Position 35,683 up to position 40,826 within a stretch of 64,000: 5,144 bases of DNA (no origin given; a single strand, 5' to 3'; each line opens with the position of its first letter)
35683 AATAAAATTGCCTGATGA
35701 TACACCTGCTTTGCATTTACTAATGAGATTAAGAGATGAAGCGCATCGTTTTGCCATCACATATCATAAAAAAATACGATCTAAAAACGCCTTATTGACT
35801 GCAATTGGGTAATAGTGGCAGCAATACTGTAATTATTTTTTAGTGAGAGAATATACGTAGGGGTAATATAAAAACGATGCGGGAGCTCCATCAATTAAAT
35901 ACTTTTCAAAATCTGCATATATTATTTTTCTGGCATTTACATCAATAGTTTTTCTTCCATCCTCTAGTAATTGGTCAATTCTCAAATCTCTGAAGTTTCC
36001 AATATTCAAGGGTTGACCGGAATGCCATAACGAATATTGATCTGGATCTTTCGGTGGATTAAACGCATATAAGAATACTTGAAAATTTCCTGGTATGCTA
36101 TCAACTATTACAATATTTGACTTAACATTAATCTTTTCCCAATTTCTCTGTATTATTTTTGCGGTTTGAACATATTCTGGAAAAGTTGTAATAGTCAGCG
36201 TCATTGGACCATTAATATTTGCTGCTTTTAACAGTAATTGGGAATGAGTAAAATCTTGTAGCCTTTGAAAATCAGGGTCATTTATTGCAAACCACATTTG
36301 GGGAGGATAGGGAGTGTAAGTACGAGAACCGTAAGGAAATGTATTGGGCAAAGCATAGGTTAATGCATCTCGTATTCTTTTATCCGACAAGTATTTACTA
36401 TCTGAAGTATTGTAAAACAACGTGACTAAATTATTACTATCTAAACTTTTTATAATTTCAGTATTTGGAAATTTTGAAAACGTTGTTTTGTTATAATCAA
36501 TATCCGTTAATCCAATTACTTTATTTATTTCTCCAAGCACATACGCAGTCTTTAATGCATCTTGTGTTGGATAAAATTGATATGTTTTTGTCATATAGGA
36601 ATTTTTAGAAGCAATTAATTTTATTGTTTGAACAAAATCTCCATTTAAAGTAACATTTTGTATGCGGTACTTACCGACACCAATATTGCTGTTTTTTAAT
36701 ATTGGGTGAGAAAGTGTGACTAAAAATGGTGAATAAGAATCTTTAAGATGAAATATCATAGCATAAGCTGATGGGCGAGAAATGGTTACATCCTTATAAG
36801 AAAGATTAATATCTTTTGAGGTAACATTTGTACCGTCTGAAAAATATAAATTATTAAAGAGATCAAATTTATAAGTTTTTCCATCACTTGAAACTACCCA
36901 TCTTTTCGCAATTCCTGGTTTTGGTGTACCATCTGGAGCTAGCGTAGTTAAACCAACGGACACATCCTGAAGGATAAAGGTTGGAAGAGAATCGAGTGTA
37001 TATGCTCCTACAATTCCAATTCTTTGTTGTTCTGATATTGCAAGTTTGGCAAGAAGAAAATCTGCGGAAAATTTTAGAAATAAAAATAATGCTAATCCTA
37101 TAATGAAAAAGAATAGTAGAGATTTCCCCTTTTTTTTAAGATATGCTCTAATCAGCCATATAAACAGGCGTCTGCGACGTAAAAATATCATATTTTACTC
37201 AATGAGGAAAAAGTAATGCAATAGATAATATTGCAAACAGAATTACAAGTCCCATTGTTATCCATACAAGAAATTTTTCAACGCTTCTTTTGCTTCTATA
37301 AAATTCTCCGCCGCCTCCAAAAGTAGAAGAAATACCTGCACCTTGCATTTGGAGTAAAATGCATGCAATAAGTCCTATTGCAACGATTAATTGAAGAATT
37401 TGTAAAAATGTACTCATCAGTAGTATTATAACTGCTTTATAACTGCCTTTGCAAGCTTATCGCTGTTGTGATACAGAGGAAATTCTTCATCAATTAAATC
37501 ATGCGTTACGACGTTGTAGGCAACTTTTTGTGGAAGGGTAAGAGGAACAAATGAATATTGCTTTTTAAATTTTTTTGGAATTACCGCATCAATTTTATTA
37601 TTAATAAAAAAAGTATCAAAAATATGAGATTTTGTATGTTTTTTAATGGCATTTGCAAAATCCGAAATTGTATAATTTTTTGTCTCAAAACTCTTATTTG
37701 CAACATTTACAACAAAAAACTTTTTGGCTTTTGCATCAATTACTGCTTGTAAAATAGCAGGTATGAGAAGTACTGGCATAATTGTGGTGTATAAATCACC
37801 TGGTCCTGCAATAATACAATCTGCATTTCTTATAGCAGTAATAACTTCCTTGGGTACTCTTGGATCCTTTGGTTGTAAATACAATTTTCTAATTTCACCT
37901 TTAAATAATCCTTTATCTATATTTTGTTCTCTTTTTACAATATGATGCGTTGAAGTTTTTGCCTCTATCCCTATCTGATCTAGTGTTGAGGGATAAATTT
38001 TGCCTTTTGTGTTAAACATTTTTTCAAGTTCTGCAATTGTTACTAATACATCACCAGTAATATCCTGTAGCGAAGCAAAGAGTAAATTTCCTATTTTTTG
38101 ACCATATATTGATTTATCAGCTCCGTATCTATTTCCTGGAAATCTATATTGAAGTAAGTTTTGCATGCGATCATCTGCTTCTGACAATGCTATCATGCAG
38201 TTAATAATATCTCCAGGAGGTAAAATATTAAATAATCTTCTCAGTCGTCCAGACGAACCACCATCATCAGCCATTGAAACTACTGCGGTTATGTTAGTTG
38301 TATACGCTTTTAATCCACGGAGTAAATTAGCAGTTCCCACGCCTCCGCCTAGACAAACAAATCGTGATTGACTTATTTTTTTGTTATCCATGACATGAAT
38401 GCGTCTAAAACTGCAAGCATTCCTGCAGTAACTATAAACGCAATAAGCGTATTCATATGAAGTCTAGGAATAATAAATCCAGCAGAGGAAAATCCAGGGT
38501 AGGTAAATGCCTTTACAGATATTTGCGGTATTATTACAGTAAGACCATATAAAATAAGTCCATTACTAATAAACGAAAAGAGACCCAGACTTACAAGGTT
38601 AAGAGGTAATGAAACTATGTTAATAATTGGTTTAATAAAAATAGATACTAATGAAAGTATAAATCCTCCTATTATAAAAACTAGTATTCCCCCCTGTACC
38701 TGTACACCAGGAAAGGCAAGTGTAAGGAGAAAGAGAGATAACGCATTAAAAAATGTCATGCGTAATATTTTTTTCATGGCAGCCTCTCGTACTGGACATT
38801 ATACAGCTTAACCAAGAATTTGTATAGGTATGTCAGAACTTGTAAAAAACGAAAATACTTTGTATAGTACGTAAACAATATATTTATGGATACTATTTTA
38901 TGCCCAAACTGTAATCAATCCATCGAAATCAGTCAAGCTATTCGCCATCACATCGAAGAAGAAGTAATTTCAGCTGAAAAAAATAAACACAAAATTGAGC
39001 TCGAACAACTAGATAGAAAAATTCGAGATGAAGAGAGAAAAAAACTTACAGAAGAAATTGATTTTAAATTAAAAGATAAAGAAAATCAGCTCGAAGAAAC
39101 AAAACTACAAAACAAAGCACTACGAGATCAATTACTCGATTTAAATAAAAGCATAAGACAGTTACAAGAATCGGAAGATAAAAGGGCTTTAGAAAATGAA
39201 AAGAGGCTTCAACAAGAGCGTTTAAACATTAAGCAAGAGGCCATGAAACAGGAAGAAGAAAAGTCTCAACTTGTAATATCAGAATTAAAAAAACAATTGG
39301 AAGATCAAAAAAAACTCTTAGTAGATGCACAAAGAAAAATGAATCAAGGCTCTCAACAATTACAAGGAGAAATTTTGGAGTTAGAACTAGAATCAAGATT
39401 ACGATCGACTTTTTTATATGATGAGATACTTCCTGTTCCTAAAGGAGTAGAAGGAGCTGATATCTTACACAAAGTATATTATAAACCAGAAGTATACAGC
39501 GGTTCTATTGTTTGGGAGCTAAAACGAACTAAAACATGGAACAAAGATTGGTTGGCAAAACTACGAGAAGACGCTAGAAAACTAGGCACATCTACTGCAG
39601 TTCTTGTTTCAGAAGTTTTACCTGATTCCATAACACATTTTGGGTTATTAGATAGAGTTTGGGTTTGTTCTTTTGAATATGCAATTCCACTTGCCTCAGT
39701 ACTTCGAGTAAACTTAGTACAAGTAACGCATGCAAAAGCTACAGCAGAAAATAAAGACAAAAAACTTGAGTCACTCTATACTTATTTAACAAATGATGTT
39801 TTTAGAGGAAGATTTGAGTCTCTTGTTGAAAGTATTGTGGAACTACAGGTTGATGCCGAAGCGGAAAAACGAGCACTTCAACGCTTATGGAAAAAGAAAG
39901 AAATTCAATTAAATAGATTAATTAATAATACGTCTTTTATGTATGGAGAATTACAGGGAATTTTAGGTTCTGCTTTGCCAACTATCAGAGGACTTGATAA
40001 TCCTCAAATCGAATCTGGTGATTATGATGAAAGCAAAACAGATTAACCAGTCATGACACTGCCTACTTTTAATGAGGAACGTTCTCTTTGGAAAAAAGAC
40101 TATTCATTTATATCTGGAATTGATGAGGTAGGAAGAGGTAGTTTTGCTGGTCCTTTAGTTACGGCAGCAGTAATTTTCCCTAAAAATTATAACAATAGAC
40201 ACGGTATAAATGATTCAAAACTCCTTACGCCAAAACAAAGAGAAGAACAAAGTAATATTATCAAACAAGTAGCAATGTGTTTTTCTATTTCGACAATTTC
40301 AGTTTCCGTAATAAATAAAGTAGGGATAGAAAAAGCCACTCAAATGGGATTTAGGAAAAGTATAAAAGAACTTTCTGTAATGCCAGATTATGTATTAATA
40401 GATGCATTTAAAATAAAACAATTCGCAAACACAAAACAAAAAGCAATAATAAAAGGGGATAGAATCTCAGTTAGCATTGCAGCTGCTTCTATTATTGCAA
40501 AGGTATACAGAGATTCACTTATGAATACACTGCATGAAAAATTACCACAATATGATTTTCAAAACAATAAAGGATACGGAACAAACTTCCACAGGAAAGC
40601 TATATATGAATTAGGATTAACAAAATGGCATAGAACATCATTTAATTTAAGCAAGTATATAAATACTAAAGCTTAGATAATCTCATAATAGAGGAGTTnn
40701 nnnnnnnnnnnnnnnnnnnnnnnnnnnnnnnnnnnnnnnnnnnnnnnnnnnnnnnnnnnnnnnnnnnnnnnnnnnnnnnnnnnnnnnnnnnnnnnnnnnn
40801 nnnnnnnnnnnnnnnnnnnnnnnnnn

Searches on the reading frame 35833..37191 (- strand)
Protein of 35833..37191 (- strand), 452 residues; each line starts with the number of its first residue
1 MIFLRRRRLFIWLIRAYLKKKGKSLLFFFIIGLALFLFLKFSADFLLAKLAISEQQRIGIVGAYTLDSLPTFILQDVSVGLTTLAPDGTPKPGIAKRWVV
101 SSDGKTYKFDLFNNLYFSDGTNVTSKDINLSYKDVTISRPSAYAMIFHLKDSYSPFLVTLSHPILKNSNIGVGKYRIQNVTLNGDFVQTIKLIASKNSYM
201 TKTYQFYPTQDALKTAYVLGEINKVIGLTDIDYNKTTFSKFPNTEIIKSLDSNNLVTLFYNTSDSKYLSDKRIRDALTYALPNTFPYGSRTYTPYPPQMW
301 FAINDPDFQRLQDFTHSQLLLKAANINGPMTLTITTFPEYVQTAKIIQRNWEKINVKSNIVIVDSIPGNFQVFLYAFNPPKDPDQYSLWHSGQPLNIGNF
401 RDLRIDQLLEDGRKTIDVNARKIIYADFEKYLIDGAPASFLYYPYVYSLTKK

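Call 10: search_protein_families(library=pfam, proteins=[window:35833-37191:-], max_evalue=0.01)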
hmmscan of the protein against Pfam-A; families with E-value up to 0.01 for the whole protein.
window:35833-37191:- (452 aa): 1 family
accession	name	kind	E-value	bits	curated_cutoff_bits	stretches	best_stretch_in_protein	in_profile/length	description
PF00496.27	SBP_bac_5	-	9.2e-23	81.4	32.4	2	201-394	150-363/368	Bacterial extracellular solute-binding proteins, family 5 Middle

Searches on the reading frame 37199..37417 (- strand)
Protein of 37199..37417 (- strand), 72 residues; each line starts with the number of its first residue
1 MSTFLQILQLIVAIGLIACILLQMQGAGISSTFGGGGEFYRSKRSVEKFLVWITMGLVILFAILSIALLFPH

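Call 10: search_protein_families(library=pfam, proteins=[window:37199-37417:-], max_evalue=0.01)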
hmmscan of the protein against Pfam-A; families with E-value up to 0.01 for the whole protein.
window:37199-37417:- (72 aa): 1 family
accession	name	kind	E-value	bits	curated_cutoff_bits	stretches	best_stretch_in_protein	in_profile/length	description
PF03840.19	SecG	-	3.2e-15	56.4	29.2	1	4-68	1-67/70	Preprotein translocase SecG subunit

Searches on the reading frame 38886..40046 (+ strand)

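Call 10: search_protein_families(library=pfam, proteins=[window:38886-40046:+], max_evalue=0.01)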
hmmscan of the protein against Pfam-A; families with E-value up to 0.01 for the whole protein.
window:38886-40046:+ (386 aa): 1 family
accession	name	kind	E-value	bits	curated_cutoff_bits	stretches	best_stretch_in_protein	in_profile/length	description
PF09903.14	DUF2130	-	5.1e-58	196.8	26.7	1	129-365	3-245/255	Uncharacterized protein conserved in bacteria (DUF2130)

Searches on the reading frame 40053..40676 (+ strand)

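Call 10: search_protein_families(library=pfam, proteins=[window:40053-40676:+], max_evalue=0.01)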
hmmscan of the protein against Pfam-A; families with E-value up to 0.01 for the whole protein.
window:40053-40676:+ (207 aa): 1 family
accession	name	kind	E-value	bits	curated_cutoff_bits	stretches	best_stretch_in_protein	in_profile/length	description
PF01351.25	RNase_HII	-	1.2e-41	143.2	25.8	1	22-198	2-197/199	Ribonuclease HII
